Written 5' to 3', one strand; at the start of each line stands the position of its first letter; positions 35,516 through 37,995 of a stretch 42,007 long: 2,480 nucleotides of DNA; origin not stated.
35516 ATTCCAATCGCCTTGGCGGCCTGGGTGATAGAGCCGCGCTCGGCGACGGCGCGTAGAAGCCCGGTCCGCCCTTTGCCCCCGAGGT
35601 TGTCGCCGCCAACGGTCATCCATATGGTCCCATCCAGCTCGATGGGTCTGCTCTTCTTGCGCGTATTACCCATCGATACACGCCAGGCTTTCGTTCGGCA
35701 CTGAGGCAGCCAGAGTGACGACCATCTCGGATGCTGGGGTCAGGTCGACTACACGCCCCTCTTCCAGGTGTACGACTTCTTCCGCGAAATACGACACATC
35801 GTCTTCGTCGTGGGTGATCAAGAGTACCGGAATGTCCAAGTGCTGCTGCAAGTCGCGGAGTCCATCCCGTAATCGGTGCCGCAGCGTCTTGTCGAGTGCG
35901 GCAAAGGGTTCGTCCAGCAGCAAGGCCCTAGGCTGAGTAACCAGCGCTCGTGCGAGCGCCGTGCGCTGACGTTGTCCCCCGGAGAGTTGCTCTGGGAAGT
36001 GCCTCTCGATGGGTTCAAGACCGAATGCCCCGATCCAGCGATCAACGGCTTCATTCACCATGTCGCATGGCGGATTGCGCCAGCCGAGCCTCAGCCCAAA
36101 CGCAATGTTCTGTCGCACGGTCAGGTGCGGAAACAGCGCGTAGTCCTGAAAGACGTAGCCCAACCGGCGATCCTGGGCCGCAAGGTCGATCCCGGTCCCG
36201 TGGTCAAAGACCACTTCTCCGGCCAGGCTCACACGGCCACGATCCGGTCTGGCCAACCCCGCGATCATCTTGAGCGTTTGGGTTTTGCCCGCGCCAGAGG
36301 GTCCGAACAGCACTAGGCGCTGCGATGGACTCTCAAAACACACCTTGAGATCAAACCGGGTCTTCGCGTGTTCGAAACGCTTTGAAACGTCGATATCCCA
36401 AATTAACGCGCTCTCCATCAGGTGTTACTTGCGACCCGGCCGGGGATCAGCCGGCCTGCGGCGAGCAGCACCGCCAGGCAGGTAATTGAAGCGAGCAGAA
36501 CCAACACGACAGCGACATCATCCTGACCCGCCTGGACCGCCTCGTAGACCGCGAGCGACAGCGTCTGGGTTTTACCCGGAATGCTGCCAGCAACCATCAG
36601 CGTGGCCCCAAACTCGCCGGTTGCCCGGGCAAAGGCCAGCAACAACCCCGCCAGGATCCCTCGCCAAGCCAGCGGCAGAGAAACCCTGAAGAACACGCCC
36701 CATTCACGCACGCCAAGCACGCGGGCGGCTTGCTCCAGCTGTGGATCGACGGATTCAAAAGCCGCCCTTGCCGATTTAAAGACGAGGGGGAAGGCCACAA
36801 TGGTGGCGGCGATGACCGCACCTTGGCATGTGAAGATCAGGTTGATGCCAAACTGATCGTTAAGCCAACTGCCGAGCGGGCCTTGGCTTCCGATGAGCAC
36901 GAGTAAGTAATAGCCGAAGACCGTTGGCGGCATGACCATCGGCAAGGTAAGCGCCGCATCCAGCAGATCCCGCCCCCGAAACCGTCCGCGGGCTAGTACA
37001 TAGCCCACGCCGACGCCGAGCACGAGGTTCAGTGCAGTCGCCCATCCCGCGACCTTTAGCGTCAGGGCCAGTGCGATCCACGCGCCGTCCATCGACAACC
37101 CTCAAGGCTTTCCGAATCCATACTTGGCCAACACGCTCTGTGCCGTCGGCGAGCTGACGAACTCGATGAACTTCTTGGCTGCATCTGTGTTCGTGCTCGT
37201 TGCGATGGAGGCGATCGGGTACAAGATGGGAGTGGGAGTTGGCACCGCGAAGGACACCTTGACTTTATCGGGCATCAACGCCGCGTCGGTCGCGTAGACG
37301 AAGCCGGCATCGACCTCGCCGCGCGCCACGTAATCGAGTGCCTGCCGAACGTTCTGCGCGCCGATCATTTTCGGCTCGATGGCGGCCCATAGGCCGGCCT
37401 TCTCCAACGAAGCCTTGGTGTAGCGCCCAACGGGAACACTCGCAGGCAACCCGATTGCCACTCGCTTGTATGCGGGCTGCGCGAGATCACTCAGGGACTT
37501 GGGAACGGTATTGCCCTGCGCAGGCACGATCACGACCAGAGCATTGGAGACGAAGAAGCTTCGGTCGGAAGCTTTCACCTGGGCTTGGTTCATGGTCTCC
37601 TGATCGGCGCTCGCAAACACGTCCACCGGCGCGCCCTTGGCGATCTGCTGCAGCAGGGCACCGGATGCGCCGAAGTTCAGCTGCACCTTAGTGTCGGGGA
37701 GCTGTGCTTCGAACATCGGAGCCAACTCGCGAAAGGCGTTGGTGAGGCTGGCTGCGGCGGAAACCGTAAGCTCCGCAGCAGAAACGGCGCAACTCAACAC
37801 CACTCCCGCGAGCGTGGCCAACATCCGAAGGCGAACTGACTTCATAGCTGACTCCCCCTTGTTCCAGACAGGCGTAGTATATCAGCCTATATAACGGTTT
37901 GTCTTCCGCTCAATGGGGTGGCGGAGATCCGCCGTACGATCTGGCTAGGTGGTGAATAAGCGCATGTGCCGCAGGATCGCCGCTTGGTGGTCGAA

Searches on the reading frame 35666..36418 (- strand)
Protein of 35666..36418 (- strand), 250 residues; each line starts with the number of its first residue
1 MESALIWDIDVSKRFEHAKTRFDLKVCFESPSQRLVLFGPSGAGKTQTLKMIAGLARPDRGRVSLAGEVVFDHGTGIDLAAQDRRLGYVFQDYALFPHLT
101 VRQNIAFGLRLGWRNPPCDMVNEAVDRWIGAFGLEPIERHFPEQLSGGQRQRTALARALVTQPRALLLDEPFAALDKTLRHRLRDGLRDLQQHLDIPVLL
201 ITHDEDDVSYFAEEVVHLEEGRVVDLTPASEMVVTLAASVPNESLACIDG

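Call 7: search_protein_families(library=pfam, proteins=[window:35666-36418:-], max_evalue=0.001)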
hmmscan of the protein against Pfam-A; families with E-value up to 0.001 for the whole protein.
window:35666-36418:- (250 aa): 2 families
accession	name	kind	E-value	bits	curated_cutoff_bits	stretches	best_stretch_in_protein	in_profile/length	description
PF00005.33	ABC_tran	-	5.7e-31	108.4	25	1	31-173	10-137/137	ABC transporter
PF13304.12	AAA_21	-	0.00013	22.5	27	0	144-204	237-299/304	AAA domain, putative AbiEii toxin, Type IV TA system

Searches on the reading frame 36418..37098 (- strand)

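Call 8: search_protein_families(library=pfam, proteins=[window:36418-37098:-], max_evalue=0.001)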
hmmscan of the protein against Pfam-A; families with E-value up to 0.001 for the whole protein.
window:36418-37098:- (226 aa): 1 family
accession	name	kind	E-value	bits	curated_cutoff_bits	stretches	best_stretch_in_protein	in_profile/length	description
PF00528.27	BPD_transp_1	-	1.1e-18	68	26.4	1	28-218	1-178/184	Binding-protein-dependent transport system inner membrane component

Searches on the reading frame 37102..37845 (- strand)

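Call 8: search_protein_families(library=pfam, proteins=[window:37102-37845:-], max_evalue=0.001)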
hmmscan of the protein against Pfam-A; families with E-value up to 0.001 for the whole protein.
window:37102-37845:- (247 aa): 7 families
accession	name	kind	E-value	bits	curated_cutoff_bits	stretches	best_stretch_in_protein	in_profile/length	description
PF13531.11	SBP_bac_11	-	1.5e-52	179.1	25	1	26-244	1-226/227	Bacterial extracellular solute-binding protein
PF01547.30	SBP_bac_1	-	1.2e-21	78.4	26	1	31-236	1-306/307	Bacterial extracellular solute-binding protein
PF13343.11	SBP_bac_6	-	3.8e-10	40.1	24.6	1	111-244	76-216/245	Bacterial extracellular solute-binding protein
PF12849.12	PBP_like_2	-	2.9e-07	31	27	1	24-232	10-265/267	PBP superfamily domain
PF12974.12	Phosphonate-bd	-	2e-06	27.8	27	1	100-200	84-182/242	ABC transporter, phosphonate, periplasmic substrate-binding protein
PF04069.17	OpuAC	-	0.00055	20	21.2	1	56-225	34-215/257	Substrate binding domain of ABC-type glycine betaine transport system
PF13416.11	SBP_bac_8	-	0.00087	19.6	27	0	152-241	161-254/279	Bacterial extracellular solute-binding protein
